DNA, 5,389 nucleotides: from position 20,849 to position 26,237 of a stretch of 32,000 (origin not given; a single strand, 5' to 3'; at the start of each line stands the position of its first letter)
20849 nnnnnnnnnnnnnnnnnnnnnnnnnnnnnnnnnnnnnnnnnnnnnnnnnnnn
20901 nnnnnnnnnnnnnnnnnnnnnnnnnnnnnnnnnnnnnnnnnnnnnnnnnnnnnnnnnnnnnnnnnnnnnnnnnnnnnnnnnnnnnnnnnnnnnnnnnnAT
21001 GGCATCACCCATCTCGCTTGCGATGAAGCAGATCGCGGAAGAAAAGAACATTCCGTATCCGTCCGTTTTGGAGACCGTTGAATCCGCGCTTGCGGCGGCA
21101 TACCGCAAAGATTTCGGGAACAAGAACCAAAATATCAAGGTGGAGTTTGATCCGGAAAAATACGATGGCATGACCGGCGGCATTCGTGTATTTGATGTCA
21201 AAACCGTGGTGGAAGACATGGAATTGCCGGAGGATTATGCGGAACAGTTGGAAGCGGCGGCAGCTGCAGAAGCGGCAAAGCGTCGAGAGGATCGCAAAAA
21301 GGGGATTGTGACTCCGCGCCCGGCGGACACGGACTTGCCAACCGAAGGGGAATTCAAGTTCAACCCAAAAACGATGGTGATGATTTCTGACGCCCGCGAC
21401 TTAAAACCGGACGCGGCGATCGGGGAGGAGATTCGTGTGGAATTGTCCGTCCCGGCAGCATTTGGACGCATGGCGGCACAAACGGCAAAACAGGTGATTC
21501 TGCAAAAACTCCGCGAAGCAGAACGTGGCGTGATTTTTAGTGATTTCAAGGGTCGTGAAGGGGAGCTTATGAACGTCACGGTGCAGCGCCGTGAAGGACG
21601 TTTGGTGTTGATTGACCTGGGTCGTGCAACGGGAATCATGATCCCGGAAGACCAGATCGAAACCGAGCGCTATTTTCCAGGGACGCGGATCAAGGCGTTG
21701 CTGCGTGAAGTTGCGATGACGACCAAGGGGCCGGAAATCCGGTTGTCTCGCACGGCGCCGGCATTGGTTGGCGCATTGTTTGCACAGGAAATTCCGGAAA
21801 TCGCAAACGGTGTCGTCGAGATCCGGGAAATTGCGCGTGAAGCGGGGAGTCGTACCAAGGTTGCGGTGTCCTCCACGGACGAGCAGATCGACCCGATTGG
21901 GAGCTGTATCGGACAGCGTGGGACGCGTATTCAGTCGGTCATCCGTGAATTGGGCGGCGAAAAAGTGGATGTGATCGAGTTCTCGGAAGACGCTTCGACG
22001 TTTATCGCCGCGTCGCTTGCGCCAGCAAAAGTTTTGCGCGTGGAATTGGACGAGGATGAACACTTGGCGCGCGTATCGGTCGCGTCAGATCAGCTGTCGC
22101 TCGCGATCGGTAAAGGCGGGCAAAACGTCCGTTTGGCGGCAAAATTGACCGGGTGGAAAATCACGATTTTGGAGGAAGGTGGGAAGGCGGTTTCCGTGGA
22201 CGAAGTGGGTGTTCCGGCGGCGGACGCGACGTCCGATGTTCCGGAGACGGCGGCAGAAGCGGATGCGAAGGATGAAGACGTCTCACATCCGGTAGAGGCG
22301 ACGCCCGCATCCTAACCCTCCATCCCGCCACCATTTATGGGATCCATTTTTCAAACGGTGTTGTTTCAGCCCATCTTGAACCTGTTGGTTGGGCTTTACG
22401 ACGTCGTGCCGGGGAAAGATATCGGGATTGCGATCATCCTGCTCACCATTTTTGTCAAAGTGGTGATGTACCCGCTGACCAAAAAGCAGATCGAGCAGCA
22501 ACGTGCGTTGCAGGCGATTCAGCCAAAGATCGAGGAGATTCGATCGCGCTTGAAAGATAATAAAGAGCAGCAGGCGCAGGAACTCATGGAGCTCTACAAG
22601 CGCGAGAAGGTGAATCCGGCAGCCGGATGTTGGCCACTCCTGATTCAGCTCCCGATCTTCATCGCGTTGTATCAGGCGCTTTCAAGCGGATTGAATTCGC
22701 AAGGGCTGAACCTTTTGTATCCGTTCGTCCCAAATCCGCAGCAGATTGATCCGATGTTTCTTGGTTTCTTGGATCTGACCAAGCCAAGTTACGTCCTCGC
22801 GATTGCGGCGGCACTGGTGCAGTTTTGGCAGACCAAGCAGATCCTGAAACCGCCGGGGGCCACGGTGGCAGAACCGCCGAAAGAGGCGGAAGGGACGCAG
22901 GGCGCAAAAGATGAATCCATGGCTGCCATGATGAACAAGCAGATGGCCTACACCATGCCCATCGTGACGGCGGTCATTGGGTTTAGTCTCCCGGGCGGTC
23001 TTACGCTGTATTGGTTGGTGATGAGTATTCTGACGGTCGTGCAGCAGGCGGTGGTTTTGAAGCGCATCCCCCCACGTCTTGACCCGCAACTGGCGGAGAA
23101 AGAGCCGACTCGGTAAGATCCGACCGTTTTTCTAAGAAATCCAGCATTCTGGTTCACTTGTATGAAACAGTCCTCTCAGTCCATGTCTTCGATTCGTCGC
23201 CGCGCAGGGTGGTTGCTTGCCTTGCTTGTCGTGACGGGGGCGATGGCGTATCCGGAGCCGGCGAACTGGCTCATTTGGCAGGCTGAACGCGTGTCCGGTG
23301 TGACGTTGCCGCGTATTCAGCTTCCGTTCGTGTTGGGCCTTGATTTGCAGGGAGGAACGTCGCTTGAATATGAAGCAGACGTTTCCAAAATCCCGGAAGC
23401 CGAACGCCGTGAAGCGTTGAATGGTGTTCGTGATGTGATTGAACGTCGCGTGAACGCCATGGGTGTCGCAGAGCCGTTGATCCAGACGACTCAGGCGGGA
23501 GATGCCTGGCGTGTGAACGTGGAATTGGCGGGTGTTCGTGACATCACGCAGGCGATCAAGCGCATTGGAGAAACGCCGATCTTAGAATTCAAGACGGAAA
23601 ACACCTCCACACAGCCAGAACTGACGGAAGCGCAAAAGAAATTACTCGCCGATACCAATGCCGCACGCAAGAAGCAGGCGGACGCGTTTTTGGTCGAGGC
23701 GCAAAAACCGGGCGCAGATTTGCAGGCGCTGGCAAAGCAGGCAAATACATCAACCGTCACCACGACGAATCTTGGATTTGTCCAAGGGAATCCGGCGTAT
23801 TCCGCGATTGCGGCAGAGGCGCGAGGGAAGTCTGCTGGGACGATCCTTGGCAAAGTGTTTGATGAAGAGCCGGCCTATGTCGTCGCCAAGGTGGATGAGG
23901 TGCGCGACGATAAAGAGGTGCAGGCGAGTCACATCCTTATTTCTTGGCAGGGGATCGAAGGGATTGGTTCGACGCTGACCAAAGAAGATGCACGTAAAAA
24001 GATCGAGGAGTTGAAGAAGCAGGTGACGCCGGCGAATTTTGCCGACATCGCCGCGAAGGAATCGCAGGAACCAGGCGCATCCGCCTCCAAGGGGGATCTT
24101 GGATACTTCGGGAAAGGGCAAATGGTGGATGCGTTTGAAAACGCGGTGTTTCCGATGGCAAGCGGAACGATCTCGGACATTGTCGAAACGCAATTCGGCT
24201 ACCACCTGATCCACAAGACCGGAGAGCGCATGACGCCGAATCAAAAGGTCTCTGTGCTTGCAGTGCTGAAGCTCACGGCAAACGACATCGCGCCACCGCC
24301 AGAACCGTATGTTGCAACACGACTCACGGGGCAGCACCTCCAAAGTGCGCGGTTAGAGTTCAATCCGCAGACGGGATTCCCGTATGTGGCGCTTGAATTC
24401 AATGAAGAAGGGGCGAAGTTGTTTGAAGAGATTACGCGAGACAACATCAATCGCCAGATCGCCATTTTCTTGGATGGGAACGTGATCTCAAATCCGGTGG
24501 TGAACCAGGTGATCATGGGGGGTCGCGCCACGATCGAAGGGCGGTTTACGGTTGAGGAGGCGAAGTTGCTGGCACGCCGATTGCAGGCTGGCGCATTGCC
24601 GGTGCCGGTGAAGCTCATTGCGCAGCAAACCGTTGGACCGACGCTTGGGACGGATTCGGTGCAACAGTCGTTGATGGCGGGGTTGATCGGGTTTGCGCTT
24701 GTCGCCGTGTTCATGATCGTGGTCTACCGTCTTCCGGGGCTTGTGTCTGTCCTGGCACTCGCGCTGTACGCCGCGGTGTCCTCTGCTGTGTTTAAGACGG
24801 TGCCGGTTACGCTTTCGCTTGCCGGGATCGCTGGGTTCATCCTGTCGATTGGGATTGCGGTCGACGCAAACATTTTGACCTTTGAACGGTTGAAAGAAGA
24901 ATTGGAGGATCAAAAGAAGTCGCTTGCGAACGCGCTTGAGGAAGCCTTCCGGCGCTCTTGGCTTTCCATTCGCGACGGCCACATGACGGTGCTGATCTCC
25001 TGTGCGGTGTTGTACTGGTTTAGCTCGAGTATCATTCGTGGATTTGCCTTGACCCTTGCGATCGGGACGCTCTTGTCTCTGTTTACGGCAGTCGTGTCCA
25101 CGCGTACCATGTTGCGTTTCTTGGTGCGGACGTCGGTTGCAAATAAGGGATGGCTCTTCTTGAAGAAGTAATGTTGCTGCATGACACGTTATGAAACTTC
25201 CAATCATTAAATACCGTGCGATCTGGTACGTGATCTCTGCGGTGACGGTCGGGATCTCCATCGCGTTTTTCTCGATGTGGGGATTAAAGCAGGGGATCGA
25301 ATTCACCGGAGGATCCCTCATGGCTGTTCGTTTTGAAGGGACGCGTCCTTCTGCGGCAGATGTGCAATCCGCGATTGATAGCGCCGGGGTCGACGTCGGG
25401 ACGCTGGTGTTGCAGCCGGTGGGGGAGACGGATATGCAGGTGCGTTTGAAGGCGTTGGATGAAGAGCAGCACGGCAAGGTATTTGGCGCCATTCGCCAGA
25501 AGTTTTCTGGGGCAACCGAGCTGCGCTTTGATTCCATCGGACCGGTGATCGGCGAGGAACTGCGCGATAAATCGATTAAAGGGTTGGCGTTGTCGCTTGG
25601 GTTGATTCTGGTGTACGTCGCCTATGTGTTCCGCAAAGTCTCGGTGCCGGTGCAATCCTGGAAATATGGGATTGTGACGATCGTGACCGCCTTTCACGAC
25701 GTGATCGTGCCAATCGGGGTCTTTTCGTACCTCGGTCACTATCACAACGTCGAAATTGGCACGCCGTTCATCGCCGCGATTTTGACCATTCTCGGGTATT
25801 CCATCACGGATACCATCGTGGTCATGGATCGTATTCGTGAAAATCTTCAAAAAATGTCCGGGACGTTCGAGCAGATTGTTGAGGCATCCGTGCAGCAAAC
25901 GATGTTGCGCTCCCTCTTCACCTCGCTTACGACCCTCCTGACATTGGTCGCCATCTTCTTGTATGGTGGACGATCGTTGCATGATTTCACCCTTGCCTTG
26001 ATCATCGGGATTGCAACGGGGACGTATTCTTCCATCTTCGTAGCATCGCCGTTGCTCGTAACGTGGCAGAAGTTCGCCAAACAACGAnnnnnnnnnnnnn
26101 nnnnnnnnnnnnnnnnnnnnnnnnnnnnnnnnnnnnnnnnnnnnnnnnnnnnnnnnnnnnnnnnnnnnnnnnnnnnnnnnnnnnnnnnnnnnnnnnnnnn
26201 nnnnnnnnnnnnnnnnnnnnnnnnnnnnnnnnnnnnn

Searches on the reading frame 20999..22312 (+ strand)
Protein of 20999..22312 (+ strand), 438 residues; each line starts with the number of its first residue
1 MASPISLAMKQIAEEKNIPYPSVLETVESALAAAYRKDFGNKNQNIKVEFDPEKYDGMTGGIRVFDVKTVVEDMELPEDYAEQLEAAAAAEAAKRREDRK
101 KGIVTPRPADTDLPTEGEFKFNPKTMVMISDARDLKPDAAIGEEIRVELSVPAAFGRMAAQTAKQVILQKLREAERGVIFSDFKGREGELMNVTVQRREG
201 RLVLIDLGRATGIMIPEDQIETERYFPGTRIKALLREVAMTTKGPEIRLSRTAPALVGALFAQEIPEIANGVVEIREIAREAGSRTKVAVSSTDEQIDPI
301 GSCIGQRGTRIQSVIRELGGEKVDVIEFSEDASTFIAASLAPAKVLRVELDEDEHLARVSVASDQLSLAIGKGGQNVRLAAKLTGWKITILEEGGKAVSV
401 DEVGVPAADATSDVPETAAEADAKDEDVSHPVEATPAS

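Call 14: search_protein_families(library=pfam, proteins=[window:20999-22312:+], max_evalue=0.001)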
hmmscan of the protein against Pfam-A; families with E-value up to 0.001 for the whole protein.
window:20999-22312:+ (438 aa): 5 families
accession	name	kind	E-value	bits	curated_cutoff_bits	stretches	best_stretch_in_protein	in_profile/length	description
PF08529.16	NusA_N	-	3.2e-31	108.5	23.8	1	7-176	4-118/119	NusA N-terminal domain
PF13184.12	KH_5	-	6.3e-29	100.3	27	1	282-349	1-68/69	NusA-like KH domain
PF23095.1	KH_NusA_C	-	2.8e-06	27.7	34.2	1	358-390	2-34/59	Transcription termination/antitermination protein NusA, KH domain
PF00013.35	KH_1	-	0.00016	21.8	21.5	0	358-394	3-40/66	KH domain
PF07650.23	KH_2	-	0.00025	21.3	22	0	335-393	5-63/78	KH domain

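Call 17: find_related_loci(query=window:20999-22312:+, collection=genome_contigs, flank=10000)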
Query window:20999-22312:+ (438 aa) in genome_contigs; peptide patterns used: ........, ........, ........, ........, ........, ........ (x = any residue, [..] = any of these).
240 stretches matched a pattern; 102 encode a relative of the query (tblastn E <= 1e-3); the best 80 are kept; 80 distinct loci.
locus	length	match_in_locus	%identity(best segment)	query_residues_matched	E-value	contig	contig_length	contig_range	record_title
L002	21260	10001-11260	76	1-427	0e+0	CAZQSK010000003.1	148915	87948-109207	MAG TPA_asm: uncultured Gammaproteobacteria bacterium isolate binchicken_co105_443 genome assembly, contig: NODE_110_len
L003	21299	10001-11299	75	1-438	0e+0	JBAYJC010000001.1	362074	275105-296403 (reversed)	MAG: Patescibacteria group bacterium isolate SO_2016_GW1_46 scaffold00028_OW334_2016, whole genome shotgun sequence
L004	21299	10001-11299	77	1-433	0e+0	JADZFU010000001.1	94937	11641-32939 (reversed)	MAG: Candidatus Uhrbacteria bacterium isolate SJ877 c_000000040755, whole genome shotgun sequence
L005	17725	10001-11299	75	1-436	0e+0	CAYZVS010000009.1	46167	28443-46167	MAG TPA_asm: uncultured Gammaproteobacteria bacterium isolate SRP128246_co1_414 genome assembly, contig: NODE_959_length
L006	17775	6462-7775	74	1-438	0e+0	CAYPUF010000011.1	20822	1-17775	MAG TPA_asm: uncultured Gammaproteobacteria bacterium isolate SRP093185_co1_134 genome assembly, contig: NODE_1537_lengt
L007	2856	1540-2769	78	1-412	0e+0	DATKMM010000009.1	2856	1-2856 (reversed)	MAG TPA_asm: Candidatus Paceibacterota bacterium isolate SMAG_U14711 k141_3102708, whole genome shotgun sequence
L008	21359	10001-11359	72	1-428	0e+0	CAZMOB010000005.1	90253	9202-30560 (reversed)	MAG TPA_asm: uncultured Gammaproteobacteria bacterium isolate SRP296810_co1_58 genome assembly, contig: NODE_218_length_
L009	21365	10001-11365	72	1-429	0e+0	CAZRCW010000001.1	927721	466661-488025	MAG TPA_asm: uncultured Gammaproteobacteria bacterium isolate SRP170004_co1_450 genome assembly, contig: NODE_2_length_9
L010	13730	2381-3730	71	1-425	0e+0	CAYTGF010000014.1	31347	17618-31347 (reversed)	MAG TPA_asm: uncultured Gammaproteobacteria bacterium isolate SRP342105_co1_166 genome assembly, contig: NODE_1850_lengt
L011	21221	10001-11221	76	1-418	0e+0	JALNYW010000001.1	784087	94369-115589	MAG: Patescibacteria group bacterium isolate SO_2017_GW1 bin 229 NODE_44_length_784087_cov_3.662143_OW334_2017, whole ge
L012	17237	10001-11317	72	1-425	0e+0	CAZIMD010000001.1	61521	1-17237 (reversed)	MAG TPA_asm: uncultured Gammaproteobacteria bacterium isolate SRP257259_co1_247 genome assembly, contig: NODE_445_length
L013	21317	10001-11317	73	1-425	0e+0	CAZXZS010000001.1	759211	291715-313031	MAG TPA_asm: uncultured Gammaproteobacteria bacterium isolate SRP170004_co1_262 genome assembly, contig: NODE_3_length_7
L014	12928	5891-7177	75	1-433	0e+0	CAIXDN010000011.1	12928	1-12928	Candidatus Uhrbacteria bacterium isolate Kiruna3_bin-2585 genome assembly, contig: bin-2585:11/81, whole genome shotgun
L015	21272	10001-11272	73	1-425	0e+0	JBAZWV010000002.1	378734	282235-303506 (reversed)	MAG: Patescibacteria group bacterium isolate SO_2017_GW1_40 NODE_189_length_378734_cov_1.381166_OW334_2017, whole genome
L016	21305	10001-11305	74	1-428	0e+0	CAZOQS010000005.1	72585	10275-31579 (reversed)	MAG TPA_asm: uncultured Gammaproteobacteria bacterium isolate SRP296810_co1_165 genome assembly, contig: NODE_289_length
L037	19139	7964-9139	77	1-395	0e+0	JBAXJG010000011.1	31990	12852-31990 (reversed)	MAG: Candidatus Uhrbacteria bacterium isolate ELA369 MAG369_11, whole genome shotgun sequence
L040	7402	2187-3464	71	1-425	0e+0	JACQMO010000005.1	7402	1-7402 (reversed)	MAG: Candidatus Uhrbacteria bacterium isolate NC_groundwater_1231_Ag_S-0.1um_60_33 S_p1_S3_coassembly_k141_412127, whole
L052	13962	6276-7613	66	1-438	0e+0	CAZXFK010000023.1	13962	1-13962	MAG TPA_asm: uncultured Gammaproteobacteria bacterium isolate SRP278314_co2_137 genome assembly, contig: NODE_5855_lengt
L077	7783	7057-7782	80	1-246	2e-122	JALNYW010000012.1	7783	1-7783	MAG: Patescibacteria group bacterium isolate SO_2017_GW1 bin 229 NODE_35133_length_7783_cov_5.909744_OW334_2017, whole g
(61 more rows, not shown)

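Call 64: search_protein_families(library=padloc, proteins=[L077:6123-6878:-, L005:8851-9819:-, L006:5370-6284:-, L037:6977-7786:-, L040:1264-2136:-, L052:4919-5620:-], max_evalue=0.1)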
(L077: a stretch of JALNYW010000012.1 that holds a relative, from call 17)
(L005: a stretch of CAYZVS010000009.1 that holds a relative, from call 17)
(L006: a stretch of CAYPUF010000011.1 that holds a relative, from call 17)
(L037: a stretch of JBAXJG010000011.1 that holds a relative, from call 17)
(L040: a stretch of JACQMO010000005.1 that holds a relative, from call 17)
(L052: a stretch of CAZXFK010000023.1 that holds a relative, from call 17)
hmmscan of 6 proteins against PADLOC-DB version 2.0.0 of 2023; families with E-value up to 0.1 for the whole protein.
L077:6123-6878:- (252 aa): 0 families

L005:8851-9819:- (323 aa): 0 families

L006:5370-6284:- (305 aa): 0 families

L037:6977-7786:- (270 aa): 0 families

L040:1264-2136:- (291 aa): 0 families

L052:4919-5620:- (234 aa): 0 families

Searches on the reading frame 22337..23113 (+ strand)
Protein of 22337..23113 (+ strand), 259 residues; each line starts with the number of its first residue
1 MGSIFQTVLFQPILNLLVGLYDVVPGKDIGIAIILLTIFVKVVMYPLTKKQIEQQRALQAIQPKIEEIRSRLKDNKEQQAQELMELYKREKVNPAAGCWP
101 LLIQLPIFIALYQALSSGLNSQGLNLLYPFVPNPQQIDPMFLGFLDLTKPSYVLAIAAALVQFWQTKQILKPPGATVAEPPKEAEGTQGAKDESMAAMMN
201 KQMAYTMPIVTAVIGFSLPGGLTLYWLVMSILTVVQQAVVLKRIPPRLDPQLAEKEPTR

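Call 14: search_protein_families(library=pfam, proteins=[window:22337-23113:+], max_evalue=0.001)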
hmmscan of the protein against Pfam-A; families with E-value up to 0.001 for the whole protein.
window:22337-23113:+ (259 aa): 1 family
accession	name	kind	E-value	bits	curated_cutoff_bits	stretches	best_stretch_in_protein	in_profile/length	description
PF02096.25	60KD_IMP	-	1.7e-51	174.9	35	1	30-240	2-161/163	60Kd inner membrane protein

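Call 15: find_encoding_contigs(protein=window:22337-23113:+, flank=10000)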
Protein window:22337-23113:+ (259 aa): 1 contig read that carries it; 1 place shown.
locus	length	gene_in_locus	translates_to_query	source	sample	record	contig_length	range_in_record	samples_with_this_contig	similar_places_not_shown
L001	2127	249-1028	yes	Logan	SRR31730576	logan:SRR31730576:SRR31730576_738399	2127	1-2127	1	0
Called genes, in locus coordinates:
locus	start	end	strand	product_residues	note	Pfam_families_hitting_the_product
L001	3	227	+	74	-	?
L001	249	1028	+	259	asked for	PF02096:60KD_IMP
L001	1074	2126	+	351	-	?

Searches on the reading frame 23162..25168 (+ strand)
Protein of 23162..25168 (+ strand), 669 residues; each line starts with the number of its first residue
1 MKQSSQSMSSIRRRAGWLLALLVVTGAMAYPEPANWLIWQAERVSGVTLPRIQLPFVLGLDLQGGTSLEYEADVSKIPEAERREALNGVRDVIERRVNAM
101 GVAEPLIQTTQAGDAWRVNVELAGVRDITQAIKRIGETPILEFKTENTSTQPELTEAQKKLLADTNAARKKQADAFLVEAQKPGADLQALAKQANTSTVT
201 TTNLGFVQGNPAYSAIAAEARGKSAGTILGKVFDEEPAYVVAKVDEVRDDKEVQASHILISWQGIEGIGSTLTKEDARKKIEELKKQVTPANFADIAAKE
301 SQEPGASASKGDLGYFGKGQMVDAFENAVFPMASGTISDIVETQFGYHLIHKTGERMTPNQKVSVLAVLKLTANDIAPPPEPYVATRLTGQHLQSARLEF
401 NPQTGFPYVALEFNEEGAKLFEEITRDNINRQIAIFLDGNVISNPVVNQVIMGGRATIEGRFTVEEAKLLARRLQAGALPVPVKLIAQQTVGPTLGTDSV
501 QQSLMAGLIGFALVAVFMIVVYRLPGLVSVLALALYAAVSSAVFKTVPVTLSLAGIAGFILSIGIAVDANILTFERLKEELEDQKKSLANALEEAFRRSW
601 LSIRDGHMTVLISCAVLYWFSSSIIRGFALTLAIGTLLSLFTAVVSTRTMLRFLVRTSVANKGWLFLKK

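Call 14: search_protein_families(library=pfam, proteins=[window:23162-25168:+], max_evalue=0.001)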
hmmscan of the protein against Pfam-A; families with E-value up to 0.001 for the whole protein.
window:23162-25168:+ (669 aa): 9 families
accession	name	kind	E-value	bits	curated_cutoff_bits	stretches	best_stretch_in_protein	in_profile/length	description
PF22599.2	SecDF_P1_head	-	2.9e-31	108.1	27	1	386-481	16-114/114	SecDF, P1 head subdomain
PF13616.12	Rotamase_3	-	1.1e-25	90.8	22.5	1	247-353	10-113/116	PPIC-type PPIASE domain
PF00639.27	Rotamase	-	3e-21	76.7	21.7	1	257-351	1-94/97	PPIC-type PPIASE domain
PF02355.23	SecD_SecF_C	-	3e-14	53.3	20.5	1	484-652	14-184/189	Protein export membrane protein SecD/SecF, C-terminal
PF21760.3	SecD_1st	-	4.6e-14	52.1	27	1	89-147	4-59/60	Protein translocase subunit SecDF, P1 domain, N-terminal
PF13145.12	Rotamase_2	-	1.5e-08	35.9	27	1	274-353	32-106/121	PPIC-type PPIASE domain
PF03176.21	MMPL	-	2.3e-06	27.3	20.5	1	501-644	143-292/333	MMPL family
PF00873.25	ACR_tran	-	0.00011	20.5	28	1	499-662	329-497/1021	AcrB/AcrD/AcrF family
PF07549.19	Sec_GG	-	0.0002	21.2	20.3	1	55-73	7-25/28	SecD/SecF GG Motif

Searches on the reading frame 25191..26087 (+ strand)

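Call 14: search_protein_families(library=pfam, proteins=[window:25191-26087:+], max_evalue=0.001)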
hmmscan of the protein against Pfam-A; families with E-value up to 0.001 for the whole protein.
window:25191-26087:+ (299 aa): 2 families
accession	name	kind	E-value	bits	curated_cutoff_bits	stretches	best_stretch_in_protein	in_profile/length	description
PF02355.23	SecD_SecF_C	-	1.5e-53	181.5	20.5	1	106-294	11-188/189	Protein export membrane protein SecD/SecF, C-terminal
PF07549.19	Sec_GG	-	0.0003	20.6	20.3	1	31-49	7-25/28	SecD/SecF GG Motif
